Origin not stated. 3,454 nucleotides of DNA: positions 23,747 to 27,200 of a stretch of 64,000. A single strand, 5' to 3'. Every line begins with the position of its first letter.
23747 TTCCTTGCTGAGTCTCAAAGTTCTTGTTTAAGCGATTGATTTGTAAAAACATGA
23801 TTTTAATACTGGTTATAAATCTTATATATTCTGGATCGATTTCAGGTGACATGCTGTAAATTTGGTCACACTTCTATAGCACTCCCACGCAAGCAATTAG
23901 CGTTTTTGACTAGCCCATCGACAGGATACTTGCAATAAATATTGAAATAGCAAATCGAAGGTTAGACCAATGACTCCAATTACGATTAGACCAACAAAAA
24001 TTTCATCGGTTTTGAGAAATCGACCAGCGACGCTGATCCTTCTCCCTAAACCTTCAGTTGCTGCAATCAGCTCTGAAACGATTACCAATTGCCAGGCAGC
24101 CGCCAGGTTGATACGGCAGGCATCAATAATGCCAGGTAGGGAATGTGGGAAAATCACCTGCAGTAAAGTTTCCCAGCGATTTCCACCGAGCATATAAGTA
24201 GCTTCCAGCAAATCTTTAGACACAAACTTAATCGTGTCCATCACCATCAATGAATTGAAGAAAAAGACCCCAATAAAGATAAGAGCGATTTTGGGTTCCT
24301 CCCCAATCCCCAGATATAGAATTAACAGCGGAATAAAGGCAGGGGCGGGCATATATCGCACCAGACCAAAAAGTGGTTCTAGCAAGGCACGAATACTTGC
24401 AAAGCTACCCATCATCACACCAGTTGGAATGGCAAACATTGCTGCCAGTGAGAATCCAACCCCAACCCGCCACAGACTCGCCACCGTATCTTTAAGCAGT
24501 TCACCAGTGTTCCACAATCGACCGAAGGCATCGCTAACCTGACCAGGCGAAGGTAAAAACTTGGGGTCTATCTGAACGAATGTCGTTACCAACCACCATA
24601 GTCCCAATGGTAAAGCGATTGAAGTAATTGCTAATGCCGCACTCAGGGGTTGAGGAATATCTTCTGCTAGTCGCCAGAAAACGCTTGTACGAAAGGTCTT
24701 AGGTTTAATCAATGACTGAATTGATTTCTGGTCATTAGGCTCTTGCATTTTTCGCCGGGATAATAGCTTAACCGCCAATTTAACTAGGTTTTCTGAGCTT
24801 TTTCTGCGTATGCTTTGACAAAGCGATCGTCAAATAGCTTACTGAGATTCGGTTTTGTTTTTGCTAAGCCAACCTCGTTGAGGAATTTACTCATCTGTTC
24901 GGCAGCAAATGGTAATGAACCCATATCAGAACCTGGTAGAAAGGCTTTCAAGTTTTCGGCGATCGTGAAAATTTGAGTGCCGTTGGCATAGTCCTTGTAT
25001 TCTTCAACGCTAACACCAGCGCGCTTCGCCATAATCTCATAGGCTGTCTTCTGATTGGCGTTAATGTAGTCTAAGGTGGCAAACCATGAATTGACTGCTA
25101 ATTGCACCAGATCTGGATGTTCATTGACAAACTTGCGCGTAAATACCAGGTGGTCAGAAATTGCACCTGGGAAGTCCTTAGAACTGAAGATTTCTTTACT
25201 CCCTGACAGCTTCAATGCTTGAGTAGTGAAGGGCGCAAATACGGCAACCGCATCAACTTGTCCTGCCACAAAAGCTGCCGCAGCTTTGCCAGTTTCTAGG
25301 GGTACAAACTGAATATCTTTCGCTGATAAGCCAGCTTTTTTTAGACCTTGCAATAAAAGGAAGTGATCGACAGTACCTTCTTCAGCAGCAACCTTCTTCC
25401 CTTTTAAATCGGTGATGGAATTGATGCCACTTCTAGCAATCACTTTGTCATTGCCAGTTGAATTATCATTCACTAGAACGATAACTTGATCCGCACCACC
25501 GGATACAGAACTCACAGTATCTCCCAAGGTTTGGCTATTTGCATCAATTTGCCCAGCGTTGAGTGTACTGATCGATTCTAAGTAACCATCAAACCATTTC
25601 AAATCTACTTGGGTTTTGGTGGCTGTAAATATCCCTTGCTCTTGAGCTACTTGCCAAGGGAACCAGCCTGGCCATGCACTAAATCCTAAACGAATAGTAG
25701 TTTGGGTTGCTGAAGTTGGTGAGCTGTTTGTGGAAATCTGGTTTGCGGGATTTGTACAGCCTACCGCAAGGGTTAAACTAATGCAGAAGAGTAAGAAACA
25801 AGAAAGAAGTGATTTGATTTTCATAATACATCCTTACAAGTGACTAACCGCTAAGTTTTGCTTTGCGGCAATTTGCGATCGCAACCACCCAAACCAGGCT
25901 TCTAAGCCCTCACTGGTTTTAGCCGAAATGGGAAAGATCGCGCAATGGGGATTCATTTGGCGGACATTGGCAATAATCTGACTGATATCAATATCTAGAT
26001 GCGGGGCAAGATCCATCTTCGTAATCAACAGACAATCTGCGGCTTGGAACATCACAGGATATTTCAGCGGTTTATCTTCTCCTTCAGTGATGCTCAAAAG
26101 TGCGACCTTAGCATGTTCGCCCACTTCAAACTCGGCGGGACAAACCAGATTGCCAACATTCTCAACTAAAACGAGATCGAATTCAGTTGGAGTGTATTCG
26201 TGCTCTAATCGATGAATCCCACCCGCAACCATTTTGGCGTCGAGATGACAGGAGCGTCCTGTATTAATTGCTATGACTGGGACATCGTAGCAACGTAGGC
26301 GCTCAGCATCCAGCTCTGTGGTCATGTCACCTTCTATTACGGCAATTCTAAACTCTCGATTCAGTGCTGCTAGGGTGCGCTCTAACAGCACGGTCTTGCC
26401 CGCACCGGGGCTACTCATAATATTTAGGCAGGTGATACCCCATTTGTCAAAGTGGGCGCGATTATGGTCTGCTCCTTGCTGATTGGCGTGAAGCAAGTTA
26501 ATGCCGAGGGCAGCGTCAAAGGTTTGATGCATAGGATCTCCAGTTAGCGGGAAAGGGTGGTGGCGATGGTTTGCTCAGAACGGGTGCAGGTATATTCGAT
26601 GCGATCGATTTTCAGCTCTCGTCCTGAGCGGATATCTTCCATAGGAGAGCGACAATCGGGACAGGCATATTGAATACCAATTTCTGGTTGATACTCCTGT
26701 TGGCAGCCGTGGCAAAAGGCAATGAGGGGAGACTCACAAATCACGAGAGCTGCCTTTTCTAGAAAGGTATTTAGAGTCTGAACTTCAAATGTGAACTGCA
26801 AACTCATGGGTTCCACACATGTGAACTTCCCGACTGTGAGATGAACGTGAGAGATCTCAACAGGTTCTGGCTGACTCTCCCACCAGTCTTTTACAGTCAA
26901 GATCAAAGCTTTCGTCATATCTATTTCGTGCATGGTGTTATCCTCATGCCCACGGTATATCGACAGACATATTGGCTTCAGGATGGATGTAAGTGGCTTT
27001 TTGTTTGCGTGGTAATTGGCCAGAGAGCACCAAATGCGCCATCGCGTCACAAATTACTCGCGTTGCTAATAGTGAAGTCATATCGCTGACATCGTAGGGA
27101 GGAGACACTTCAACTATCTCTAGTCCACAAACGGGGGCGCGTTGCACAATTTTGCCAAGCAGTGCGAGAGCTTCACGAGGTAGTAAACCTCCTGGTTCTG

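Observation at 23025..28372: Riboswitch-gated guanidine uptake and Ni-dependent guanidine hydrolase operon hidden behind agmatinase, hydrogenase-maturation and nitrate-transporter look-alikes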

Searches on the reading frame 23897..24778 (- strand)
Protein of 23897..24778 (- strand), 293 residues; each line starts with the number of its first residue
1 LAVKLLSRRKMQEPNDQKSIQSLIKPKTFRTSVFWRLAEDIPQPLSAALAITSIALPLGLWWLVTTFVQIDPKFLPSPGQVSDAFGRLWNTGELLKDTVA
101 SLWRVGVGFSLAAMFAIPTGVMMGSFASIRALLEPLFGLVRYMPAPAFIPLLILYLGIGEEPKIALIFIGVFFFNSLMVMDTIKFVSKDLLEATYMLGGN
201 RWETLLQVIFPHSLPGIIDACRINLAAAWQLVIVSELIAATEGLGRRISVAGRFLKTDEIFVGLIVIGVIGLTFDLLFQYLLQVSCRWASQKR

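Call 3: search_protein_families(library=pfam, proteins=[window:23897-24778:-])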
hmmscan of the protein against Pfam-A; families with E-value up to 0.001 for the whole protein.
window:23897-24778:- (293 aa): 1 family
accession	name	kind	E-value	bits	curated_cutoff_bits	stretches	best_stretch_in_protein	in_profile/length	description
PF00528.27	BPD_transp_1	-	9.2e-23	81.4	26.4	1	116-281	1-174/184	Binding-protein-dependent transport system inner membrane component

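Call 4: search_protein_families(library=ncbifam, proteins=[window:23897-24778:-])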
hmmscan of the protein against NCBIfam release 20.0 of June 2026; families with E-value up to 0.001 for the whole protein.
window:23897-24778:- (293 aa): 18 families
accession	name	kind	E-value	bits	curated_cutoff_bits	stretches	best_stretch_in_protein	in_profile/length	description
NF007545.0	PRK10160.1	equivalog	9.2e-45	153.2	342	1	42-288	19-270/275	taurine ABC transporter permease TauC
NF040733.1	ABC_perm_U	equivalog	1.1e-37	130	295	1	52-289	13-249/251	ABC transporter permease subunit SaoP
NF008470.0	PRK11365.1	equivalog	5.2e-29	101.5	347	1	58-289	19-253/263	aliphatic sulfonate ABC transporter permease SsuC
TIGR01183.1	ntrB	equivalog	1.1e-21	77.5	209.05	1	94-280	15-201/202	nitrate ABC transporter permease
TIGR03416.1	ABC_choXWV_perm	equivalog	8.9e-12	45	363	1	80-275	71-264/267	choline ABC transporter permease subunit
NF007044.0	PRK09497.1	equivalog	3e-09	36.8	348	1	164-266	155-256/285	spermidine/putrescine ABC transporter permease PotB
NF008196.0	PRK10952.1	equivalog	4.4e-08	32.3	439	1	113-279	161-326/356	glycine betaine/L-proline ABC transporter permease ProW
TIGR00974.1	3a0107s02c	equivalog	3.1e-06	26.5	193.45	1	181-221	150-190/272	phosphate ABC transporter permease PstA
TIGR02139.1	permease_CysT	equivalog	5.9e-06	26.1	246.1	1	163-226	136-198/265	sulfate ABC transporter permease subunit CysT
TIGR02138.1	phosphate_pstC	equivalog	2.3e-05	23.6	196.45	1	177-226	169-218/296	phosphate ABC transporter permease subunit PstC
NF040932.1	ABC_arch_GlcU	equivalog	3e-05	23.8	340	1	111-242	79-215/272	glucose ABC transporter permease GlcU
NF043073.1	MMSYN1_0195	equivalog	7.5e-05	21.1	1250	1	178-235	145-202/1021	spermidine/putrescine ABC transporter permease/substrate-binding protein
TIGR02141.1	modB_ABC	equivalog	0.0001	22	182.6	1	179-226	99-146/208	molybdate ABC transporter permease subunit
TIGR01097.1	PhnE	equivalog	0.00011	21.8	216.7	1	78-277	50-243/252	phosphonate ABC transporter, permease protein PhnE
TIGR03226.1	PhnU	equivalog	0.00022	20.8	283.45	1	173-220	189-239/311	2-aminoethylphosphonate ABC transporter permease subunit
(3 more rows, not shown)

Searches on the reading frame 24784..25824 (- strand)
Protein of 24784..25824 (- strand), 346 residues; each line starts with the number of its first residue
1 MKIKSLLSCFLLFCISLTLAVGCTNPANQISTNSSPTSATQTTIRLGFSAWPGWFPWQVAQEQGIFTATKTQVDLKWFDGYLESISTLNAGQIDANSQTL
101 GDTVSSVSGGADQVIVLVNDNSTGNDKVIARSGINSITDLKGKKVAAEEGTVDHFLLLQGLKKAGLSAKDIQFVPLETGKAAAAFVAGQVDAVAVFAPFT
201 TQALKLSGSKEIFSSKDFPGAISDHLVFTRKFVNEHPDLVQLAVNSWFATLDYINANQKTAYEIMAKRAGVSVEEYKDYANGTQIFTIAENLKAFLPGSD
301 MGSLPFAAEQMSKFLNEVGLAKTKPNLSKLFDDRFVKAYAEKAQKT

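Call 3: search_protein_families(library=pfam, proteins=[window:24784-25824:-])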
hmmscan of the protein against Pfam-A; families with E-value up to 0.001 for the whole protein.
window:24784-25824:- (346 aa): 4 families
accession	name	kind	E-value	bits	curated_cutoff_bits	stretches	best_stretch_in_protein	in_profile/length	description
PF13379.11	NMT1_2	-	1.5e-18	68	24.7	1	40-266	4-248/252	NMT1-like family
PF09084.16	NMT1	-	3.3e-17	63.6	20.5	1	56-258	6-213/216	NMT1/THI5 like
PF12974.12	Phosphonate-bd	-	2.7e-06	27.4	27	1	69-204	27-171/242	ABC transporter, phosphonate, periplasmic substrate-binding protein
PF16868.10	NMT1_3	-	1.5e-05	25.2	27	1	130-198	99-169/289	NMT1-like family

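Call 4: search_protein_families(library=ncbifam, proteins=[window:24784-25824:-])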
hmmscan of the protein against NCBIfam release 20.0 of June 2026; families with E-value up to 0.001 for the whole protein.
window:24784-25824:- (346 aa): 7 families
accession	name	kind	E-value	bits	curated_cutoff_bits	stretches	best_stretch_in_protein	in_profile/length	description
TIGR01728.1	SsuA_fam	subfamily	7.9e-69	232.1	163.5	1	44-337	1-290/290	aliphatic sulfonate ABC transporter substrate-binding protein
TIGR03427.1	ABC_peri_uca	equivalog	2.1e-45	155.3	333.9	1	43-320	3-284/328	putative urea ABC transporter substrate-binding protein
NF008588.0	PRK11553.1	subfamily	2.5e-23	82.6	299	1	80-279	65-268/319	aliphatic sulfonate ABC transporter substrate-binding protein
TIGR01729.1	taurine_ABC_bnd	equivalog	3.6e-18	66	304.25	1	56-335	11-298/300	taurine ABC transporter substrate-binding protein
NF040735.1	SBP_SaoX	equivalog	4.2e-12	45.8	300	1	43-272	4-236/330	ABC transporter substrate-binding subunit SaoX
NF008553.0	PRK11480.1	equivalog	1.3e-10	40.9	490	1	56-292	35-279/320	taurine ABC transporter substrate-binding protein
TIGR02122.1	TRAP_TAXI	subfamily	1.7e-08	33.7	84.35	1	129-201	128-202/320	TAXI family TRAP transporter solute-binding subunit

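Call 14: search_solved_structures(query=window:24784-25824:-, show_alignments=1)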
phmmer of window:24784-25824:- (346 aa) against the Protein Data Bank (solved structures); distinct sequences matched with E-value up to 0.001: 4.
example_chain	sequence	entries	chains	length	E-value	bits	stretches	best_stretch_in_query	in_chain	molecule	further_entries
2x26_A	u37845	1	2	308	5e-17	65.7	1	78-279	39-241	PERIPLASMIC ALIPHATIC SULPHONATES-BINDING PROTEIN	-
3e4r_A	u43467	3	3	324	3e-16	63.1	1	77-243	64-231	Nitrate transport protein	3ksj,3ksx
6ssy_A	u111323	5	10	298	1.7e-09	40.9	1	56-246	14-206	Taurine-binding periplasmic protein | Taurine ABC transporter substrate-binding protein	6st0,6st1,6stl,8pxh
3uif_A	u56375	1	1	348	2e-07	34.1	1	100-258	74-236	Sulfonate ABC transporter, periplasmic sulfonate-binding protein SsuA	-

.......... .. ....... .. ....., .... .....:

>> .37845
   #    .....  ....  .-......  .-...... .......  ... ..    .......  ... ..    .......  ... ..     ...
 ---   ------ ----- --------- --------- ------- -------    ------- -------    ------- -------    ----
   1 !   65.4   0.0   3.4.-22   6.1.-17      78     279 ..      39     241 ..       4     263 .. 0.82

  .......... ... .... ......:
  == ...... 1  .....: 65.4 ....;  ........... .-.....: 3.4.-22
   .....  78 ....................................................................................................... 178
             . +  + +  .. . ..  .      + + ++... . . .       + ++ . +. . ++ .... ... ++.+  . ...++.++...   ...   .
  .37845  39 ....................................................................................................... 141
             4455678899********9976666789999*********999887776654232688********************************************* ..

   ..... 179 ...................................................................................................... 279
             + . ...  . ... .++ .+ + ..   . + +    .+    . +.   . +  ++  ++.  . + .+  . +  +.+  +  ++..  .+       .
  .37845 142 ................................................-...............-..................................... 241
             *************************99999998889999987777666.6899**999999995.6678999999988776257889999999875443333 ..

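Call 26: find_homologous_proteins(query=window:24784-25824:-, max_evalue=1e-30)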
Query window:24784-25824:- (346 aa): 4421 proteins with E <= 1e-30 among 8000 candidates; the best 120 are listed.
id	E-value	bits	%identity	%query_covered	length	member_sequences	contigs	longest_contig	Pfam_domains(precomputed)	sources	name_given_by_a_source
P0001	8.6e-224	760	100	100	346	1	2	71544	PF13379.12,PF09084.17,PF12974.13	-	-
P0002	1.6e-185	634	83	100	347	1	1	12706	PF13379.12,PF09084.17,PF12974.13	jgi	jgi:NitT/TauT family transport system substrate-binding protein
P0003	1.5e-184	631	83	100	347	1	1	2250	PF13379.12,PF09084.17,PF12974.13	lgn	-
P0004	2.8e-183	627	83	100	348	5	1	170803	PF13379.12,PF09084.17,PF12974.13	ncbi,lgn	-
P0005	6.2e-176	603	79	100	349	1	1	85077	PF13379.12,PF09084.17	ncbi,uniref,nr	ncbi:ABC transporter substrate-binding protein [Merismopedia glauca]|uniref:Putative aliphatic sulfo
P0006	6.8e-176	603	78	100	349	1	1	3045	PF13379.12,PF09084.17,PF12974.13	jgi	jgi:NitT/TauT family transport system substrate-binding protein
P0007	8.9e-176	602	80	99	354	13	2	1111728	PF13379.12,PF09084.17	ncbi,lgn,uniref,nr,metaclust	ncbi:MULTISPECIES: ABC transporter substrate-binding protein [Kamptonema]|uniref:ABC transporter sub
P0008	1.4e-175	601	78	100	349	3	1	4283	PF13379.12,PF09084.17,PF12974.13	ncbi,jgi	jgi:NitT/TauT family transport system substrate-binding protein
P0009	9.6e-174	595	77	100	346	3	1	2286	PF13379.12,PF09084.17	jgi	jgi:NitT/TauT family transport system substrate-binding protein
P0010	1.4e-173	595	77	99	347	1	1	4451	PF13379.12,PF09084.17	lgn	-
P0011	1.8e-173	595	77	100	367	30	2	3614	PF13379.12,PF09084.17,PF12974.13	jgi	jgi:NitT/TauT family transport system substrate-binding protein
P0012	2.4e-173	594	78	97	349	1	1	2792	PF13379.12,PF09084.17,PF12974.13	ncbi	-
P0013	2.5e-173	594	77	100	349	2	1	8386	PF13379.12,PF09084.17,PF12974.13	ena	-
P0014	4.5e-173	593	77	100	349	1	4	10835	PF13379.12,PF09084.17,PF12974.13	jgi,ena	-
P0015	5.2e-173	593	78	99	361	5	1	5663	PF13379.12,PF09084.17,PF12974.13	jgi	-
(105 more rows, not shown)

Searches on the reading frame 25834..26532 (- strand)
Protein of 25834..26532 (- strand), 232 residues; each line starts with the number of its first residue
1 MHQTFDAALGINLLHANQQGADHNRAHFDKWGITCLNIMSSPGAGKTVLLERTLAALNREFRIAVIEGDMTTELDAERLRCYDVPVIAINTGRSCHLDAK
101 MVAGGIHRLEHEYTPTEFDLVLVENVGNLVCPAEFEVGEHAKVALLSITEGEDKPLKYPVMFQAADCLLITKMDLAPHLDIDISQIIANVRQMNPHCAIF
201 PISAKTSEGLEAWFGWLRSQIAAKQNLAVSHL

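Call 3: search_protein_families(library=pfam, proteins=[window:25834-26532:-])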
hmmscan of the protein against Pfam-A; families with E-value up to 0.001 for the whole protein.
window:25834-26532:- (232 aa): 1 family
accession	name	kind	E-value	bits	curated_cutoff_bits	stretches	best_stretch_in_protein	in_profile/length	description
PF02492.25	cobW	-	8.5e-24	84.6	20.7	1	37-199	4-178/180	CobW/HypB/UreG, nucleotide-binding domain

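Call 4: search_protein_families(library=ncbifam, proteins=[window:25834-26532:-])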
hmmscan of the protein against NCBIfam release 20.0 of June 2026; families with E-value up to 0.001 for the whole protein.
window:25834-26532:- (232 aa): 3 families
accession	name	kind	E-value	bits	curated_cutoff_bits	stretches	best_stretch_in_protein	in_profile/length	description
TIGR00073.1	hypB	equivalog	1.4e-92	309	121.2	1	9-221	6-214/217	hydrogenase nickel incorporation protein HypB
NF007775.0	PRK10463.1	equivalog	3.8e-76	256.2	385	1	9-222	80-289/290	hydrogenase nickel incorporation protein HypB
TIGR00101.1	ureG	equivalog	1.6e-13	50.9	204.2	1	39-223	7-197/199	urease accessory protein UreG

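Call 50: search_solved_structures(query=window:25834-26532:-, show_alignments=1)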
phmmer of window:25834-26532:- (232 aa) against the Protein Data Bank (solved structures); distinct sequences matched with E-value up to 0.001: 5.
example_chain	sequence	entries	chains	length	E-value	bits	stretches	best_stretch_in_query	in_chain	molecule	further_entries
2wsm_A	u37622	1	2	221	1.8e-46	161.9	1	9-220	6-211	HYDROGENASE EXPRESSION/FORMATION PROTEIN (HYPB)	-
2hf8_A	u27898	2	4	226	1.4e-45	159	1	10-217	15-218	Probable hydrogenase nickel incorporation protein hypB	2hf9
4lps_A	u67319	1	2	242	4.9e-45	157.2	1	13-218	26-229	Hydrogenase/urease nickel incorporation protein HypB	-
4hi0_E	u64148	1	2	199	8.4e-12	48.5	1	38-219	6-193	Urease accessory protein UreG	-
5xkt_A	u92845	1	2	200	1.2e-08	38.1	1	41-212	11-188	Urease accessory protein UreG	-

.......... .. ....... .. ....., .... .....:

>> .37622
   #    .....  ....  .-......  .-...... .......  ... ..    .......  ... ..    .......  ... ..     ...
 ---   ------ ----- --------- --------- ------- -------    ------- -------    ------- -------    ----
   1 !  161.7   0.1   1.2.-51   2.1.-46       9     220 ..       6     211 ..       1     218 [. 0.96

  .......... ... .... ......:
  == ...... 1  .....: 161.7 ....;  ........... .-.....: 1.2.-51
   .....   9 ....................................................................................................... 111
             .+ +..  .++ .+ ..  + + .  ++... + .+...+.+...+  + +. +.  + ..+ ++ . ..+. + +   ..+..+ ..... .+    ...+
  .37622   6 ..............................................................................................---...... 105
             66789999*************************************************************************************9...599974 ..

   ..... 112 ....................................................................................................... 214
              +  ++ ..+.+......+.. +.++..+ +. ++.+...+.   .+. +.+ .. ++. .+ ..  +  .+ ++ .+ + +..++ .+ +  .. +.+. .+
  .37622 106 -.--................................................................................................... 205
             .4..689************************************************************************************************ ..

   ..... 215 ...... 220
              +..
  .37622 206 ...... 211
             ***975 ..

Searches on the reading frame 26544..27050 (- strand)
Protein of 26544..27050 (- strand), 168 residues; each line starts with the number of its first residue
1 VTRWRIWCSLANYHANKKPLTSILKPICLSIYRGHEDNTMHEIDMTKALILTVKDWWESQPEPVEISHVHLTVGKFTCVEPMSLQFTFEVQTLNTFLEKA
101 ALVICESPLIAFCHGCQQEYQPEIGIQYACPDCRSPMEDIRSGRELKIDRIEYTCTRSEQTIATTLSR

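Call 3: search_protein_families(library=pfam, proteins=[window:26544-27050:-])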
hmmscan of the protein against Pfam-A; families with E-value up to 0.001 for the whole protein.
window:26544-27050:- (168 aa): 1 family
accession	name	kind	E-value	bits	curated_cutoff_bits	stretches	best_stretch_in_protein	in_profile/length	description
PF01155.25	HypA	-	6.7e-28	97.4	28.9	1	40-152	1-111/112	Hydrogenase/urease nickel incorporation, metallochaperone, hypA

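Call 4: search_protein_families(library=ncbifam, proteins=[window:26544-27050:-])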
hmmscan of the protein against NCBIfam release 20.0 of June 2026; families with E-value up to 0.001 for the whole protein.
window:26544-27050:- (168 aa): 6 families
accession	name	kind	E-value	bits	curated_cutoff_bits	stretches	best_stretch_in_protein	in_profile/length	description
TIGR00100.1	hypA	equivalog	2.4e-32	111.4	88.1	1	40-153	1-113/116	hydrogenase maturation nickel metallochaperone HypA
NF002979.0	PRK03681.1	subfamily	1.5e-12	47.8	121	1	40-153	1-113/116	hydrogenase/urease nickel incorporation protein HypA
NF001976.0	PRK00762.1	equivalog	2.6e-12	46.6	146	1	40-152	1-117/124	hydrogenase maturation nickel metallochaperone HypA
NF009046.0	PRK12380.1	subfamily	1.7e-10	41.3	113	1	40-152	1-111/113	hydrogenase/urease nickel incorporation protein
NF001839.0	PRK00564.1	equivalog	1.1e-08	35.2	112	1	40-153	1-114/117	hydrogenase/urease nickel incorporation protein HypA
NF003008.0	PRK03824.1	equivalog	4.1e-06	26.8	125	0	40-121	1-81/135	hydrogenase nickel incorporation protein HypA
